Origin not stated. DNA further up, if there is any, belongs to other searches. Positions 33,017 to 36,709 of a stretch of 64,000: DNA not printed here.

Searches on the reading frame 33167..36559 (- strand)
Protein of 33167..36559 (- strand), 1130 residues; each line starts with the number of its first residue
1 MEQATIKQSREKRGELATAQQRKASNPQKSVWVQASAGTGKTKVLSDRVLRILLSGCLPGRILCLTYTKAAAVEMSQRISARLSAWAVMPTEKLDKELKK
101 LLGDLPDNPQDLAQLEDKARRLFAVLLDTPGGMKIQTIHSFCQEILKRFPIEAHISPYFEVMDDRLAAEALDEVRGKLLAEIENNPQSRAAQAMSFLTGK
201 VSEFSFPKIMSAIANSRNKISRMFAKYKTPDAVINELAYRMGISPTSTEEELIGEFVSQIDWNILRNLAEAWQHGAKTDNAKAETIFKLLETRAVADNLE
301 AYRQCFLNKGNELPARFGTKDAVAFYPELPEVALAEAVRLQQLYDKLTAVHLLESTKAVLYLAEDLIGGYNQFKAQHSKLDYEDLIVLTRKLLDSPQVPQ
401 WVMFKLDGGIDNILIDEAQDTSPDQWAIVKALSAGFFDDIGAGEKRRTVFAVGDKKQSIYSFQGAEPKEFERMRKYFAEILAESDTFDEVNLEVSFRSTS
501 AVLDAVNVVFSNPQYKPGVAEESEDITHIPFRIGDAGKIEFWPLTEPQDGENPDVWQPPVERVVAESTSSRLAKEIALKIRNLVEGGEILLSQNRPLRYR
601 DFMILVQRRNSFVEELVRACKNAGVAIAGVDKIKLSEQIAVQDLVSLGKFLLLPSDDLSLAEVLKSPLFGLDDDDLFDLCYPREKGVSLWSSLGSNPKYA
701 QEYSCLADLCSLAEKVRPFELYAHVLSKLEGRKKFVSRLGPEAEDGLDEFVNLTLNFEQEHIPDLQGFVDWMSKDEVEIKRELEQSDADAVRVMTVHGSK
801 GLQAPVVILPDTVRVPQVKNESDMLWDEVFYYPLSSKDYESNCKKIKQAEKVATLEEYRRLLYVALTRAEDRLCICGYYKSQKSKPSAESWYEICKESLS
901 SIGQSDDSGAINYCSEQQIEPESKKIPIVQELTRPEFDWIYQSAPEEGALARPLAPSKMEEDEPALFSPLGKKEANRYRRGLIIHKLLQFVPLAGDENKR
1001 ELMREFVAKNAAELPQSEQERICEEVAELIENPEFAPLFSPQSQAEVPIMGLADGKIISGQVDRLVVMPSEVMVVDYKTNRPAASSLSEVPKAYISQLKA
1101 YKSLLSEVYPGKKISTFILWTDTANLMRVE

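Call 77: search_protein_families(library=pfam, proteins=[window:33167-36559:-], max_evalue=0.00001)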
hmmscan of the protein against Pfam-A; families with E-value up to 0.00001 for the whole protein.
window:33167-36559:- (1130 aa): 5 families
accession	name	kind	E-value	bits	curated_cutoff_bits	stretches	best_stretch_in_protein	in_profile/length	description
PF00580.27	UvrD-helicase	-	5.1e-49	167.8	23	1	19-477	3-270/271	UvrD/REP helicase N-terminal domain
PF13361.12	UvrD_C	-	1.9e-18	67.4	25.6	1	491-876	2-346/350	UvrD-like helicase C-terminal domain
PF13245.12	AAA_19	-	7.9e-12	45.9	25.1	0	26-84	9-66/134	AAA domain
PF12705.13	PDDEXK_1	-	3e-10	40.9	22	1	974-1112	31-178/247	PD-(D/E)XK nuclease superfamily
PF13538.12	UvrD_C_2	-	3.4e-10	40.1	27.4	0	856-875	32-51/52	UvrD-like helicase C-terminal domain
